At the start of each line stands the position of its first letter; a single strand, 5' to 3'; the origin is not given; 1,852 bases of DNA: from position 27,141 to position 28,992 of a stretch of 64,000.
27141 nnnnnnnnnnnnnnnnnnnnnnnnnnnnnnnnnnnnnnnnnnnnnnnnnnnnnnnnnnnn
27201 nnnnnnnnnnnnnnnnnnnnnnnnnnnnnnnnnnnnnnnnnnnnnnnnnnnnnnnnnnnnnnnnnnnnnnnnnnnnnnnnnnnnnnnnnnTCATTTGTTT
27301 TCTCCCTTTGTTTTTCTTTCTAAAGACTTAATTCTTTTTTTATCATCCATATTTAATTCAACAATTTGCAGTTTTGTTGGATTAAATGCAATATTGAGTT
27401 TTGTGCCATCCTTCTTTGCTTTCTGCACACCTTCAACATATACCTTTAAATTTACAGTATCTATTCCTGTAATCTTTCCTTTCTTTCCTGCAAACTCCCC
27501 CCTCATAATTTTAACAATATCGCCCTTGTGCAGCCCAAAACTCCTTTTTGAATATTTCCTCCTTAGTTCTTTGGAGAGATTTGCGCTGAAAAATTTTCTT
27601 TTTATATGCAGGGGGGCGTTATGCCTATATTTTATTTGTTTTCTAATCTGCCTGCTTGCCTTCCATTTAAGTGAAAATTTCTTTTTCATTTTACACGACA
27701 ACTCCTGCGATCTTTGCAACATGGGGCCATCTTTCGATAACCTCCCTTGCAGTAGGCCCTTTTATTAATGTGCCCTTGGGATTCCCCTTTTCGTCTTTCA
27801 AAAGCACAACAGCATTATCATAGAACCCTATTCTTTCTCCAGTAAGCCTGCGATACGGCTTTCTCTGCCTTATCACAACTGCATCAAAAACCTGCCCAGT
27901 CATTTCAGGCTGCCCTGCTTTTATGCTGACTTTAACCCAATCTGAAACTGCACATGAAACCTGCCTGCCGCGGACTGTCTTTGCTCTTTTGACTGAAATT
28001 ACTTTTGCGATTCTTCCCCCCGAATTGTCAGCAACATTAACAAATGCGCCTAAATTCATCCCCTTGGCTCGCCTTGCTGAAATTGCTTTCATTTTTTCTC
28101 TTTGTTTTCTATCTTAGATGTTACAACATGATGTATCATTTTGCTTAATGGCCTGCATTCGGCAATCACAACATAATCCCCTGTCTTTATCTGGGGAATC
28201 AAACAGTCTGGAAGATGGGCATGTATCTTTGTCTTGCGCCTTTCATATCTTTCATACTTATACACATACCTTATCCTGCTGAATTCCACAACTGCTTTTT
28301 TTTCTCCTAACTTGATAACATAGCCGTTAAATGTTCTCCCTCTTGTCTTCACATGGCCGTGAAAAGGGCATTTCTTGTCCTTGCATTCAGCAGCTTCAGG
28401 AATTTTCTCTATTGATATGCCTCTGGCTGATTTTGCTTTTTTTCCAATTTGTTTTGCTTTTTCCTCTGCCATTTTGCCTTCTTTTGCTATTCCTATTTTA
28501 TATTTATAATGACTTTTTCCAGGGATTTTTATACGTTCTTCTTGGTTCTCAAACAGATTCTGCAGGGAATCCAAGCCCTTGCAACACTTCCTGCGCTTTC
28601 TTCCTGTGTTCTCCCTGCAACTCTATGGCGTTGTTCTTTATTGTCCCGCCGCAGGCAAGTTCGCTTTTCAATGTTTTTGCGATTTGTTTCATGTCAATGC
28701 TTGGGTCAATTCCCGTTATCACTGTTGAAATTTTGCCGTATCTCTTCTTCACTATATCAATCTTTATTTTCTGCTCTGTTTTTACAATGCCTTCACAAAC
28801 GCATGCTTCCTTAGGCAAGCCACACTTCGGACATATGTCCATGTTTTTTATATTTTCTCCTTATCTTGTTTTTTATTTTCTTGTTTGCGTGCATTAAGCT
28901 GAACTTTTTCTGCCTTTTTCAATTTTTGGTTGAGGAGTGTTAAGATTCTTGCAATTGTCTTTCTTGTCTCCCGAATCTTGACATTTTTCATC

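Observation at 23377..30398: One 16-codon start module (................) sits on four different ribosomal protein genes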

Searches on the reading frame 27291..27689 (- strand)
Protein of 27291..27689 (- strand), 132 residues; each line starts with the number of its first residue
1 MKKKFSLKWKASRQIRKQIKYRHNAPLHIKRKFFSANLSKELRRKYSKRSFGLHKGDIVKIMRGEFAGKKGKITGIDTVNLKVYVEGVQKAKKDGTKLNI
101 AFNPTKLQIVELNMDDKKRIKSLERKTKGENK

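Call 80: search_protein_families(library=pfam, proteins=[L137:607-840:+], max_evalue=0.1)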
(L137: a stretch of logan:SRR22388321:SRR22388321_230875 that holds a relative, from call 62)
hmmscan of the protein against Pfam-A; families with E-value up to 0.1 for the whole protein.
L137:607-840:+ (77 aa): 4 families
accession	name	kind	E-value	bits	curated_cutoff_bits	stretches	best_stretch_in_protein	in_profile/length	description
PF08461.16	HTH_12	-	3.4e-07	30.5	21.4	1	8-56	2-51/66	Ribonuclease R winged-helix domain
PF12840.13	HTH_20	-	0.0016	18.8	27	1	8-53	8-48/51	Helix-turn-helix domain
PF01475.25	FUR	-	0.012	16.1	23.1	1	9-58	13-64/121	Ferric uptake regulator family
PF14947.12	HTH_45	-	0.087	13.3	25.5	0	9-56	8-52/77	Winged helix-turn-helix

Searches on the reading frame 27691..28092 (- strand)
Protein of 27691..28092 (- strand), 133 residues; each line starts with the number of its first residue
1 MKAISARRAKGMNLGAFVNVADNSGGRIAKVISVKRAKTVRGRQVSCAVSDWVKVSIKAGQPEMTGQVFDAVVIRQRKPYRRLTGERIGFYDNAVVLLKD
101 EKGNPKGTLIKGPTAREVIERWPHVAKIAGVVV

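Call 61: list_cluster_members(proteins=[window:27691-28092:-, window:27291-27689:-, window:25873-26103:-, window:25490-25858:-, window:24848-25396:-, window:28549-28842:-])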
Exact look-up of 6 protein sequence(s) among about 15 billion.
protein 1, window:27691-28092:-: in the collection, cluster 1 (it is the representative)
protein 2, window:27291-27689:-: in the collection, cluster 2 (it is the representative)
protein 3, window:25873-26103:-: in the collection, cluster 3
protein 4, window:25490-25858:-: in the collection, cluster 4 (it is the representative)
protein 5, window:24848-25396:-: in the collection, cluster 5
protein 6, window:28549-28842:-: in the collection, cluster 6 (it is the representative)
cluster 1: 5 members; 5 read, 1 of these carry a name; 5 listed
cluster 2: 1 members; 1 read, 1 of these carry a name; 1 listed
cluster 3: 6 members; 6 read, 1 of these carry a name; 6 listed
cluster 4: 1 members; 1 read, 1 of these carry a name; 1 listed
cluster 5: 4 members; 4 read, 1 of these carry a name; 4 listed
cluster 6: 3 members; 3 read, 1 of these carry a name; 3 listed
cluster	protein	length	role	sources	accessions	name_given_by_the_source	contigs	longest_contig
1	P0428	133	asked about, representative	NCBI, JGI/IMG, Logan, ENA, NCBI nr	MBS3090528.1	uL14 family ribosomal protein [Candidatus Pacearchaeota archaeon]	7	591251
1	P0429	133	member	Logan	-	-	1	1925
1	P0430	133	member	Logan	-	-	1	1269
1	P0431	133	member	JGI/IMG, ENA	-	-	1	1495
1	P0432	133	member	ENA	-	-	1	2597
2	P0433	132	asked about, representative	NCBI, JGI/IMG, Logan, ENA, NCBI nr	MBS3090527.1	50S ribosomal protein L24 [Candidatus Pacearchaeota archaeon]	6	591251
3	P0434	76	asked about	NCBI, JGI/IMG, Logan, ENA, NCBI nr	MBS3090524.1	30S ribosomal protein S14 [Candidatus Pacearchaeota archaeon]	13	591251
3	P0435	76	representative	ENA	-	-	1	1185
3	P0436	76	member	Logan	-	-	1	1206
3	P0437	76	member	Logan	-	-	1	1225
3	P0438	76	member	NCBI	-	-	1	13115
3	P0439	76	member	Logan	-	-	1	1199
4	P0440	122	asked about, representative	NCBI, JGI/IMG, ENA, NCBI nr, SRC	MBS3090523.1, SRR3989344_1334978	30S ribosomal protein S8 [Candidatus Pacearchaeota archaeon]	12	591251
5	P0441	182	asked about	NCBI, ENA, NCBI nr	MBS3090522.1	50S ribosomal protein L6 [Candidatus Pacearchaeota archaeon]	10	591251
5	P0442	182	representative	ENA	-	-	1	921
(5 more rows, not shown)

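Call 62: find_encoding_contigs(protein=P0429, flank=10000, max_places=3)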
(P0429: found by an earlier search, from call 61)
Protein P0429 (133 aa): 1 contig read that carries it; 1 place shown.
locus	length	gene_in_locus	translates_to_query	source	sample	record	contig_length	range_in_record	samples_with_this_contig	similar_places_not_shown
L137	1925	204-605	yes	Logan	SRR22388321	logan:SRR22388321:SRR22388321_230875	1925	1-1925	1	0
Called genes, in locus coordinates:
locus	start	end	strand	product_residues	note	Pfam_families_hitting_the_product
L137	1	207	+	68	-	?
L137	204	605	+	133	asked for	PF00238:Ribosomal_L14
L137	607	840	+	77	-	PF08461:WHD_RNase_R (weak)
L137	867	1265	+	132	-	PF16906:Ribosomal_L26, PF00467:KOW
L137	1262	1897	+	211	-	PF00900:Ribosomal_S4e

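Call 63: find_encoding_contigs(protein=P0437, flank=10000, max_places=3)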
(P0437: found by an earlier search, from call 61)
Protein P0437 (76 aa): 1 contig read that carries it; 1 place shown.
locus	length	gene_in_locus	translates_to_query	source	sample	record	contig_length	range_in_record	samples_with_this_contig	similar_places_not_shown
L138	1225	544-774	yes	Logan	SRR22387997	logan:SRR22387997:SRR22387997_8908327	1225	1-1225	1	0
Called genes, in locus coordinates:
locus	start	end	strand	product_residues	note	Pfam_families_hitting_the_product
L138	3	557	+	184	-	?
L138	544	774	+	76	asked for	PF00253:Ribosomal_S14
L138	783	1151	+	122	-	PF00410:Ribosomal_S8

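Call 80: search_protein_families(library=pfam, proteins=[L137:607-840:+], max_evalue=0.1)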
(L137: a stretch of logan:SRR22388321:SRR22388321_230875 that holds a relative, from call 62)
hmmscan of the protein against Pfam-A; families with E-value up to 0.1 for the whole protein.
L137:607-840:+ (77 aa): 4 families
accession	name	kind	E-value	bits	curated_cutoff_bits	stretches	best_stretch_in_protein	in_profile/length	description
PF08461.16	HTH_12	-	3.4e-07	30.5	21.4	1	8-56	2-51/66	Ribonuclease R winged-helix domain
PF12840.13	HTH_20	-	0.0016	18.8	27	1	8-53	8-48/51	Helix-turn-helix domain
PF01475.25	FUR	-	0.012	16.1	23.1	1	9-58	13-64/121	Ferric uptake regulator family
PF14947.12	HTH_45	-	0.087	13.3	25.5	0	9-56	8-52/77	Winged helix-turn-helix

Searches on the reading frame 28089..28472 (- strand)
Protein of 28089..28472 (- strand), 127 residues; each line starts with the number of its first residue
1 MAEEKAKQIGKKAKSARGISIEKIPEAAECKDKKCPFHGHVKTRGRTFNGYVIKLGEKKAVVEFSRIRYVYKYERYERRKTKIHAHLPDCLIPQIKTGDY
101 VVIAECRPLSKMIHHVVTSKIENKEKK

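Call 46: search_protein_families(library=pfam, proteins=[window:28089-28472:-])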
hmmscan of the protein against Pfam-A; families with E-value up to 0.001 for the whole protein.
window:28089-28472:- (127 aa): 2 families
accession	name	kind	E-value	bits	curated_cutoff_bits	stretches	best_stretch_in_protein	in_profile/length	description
PF00366.26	Ribosomal_S17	-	9.2e-19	67.8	25.9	1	56-118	8-67/68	Ribosomal protein S17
PF16205.10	Ribosomal_S17_N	-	0.0003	21.6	27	1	23-47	41-68/69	Ribosomal_S17 N-terminal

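Call 51: search_protein_representatives(protein=window:28089-28472:-)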
Query: 127 residues. Proteins with E-value up to 0.001 (for the whole library): 725; up to 1e-10: 244; up to 1e-30: 3. The best 150 are listed.
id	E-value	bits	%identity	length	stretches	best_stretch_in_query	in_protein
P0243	8.4e-78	274.2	100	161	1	1-127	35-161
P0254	3.1e-48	178.7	64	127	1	5-123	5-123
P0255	4.7e-37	142.6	66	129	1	25-121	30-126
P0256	1.7e-28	115.0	53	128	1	19-126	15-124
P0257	1.8e-27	111.7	52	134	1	27-122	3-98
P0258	2.3e-27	111.3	51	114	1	25-121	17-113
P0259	2.5e-27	111.2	46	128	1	12-125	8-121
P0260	1.1e-26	109.1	42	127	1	6-124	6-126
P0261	2.1e-25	105.0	51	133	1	28-127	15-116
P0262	2.9e-25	104.6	55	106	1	25-118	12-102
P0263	4.9e-25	103.8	54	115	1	41-127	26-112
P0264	5.3e-25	103.7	50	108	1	22-119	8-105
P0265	2.3e-24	101.6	44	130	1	4-123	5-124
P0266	5.8e-23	97.1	39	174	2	31-117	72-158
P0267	2.5e-22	95.1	53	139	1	28-125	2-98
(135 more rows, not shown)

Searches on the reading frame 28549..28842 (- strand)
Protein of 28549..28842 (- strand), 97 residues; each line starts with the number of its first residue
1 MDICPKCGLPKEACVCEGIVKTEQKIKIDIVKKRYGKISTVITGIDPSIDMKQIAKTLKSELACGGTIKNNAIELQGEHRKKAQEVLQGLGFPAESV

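Call 80: search_protein_families(library=pfam, proteins=[L137:607-840:+], max_evalue=0.1)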
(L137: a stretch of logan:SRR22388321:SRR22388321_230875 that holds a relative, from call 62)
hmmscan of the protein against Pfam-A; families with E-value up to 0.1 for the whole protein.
L137:607-840:+ (77 aa): 4 families
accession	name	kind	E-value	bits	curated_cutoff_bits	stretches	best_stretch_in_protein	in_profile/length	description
PF08461.16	HTH_12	-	3.4e-07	30.5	21.4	1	8-56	2-51/66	Ribonuclease R winged-helix domain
PF12840.13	HTH_20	-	0.0016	18.8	27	1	8-53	8-48/51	Helix-turn-helix domain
PF01475.25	FUR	-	0.012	16.1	23.1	1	9-58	13-64/121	Ferric uptake regulator family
PF14947.12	HTH_45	-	0.087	13.3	25.5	0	9-56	8-52/77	Winged helix-turn-helix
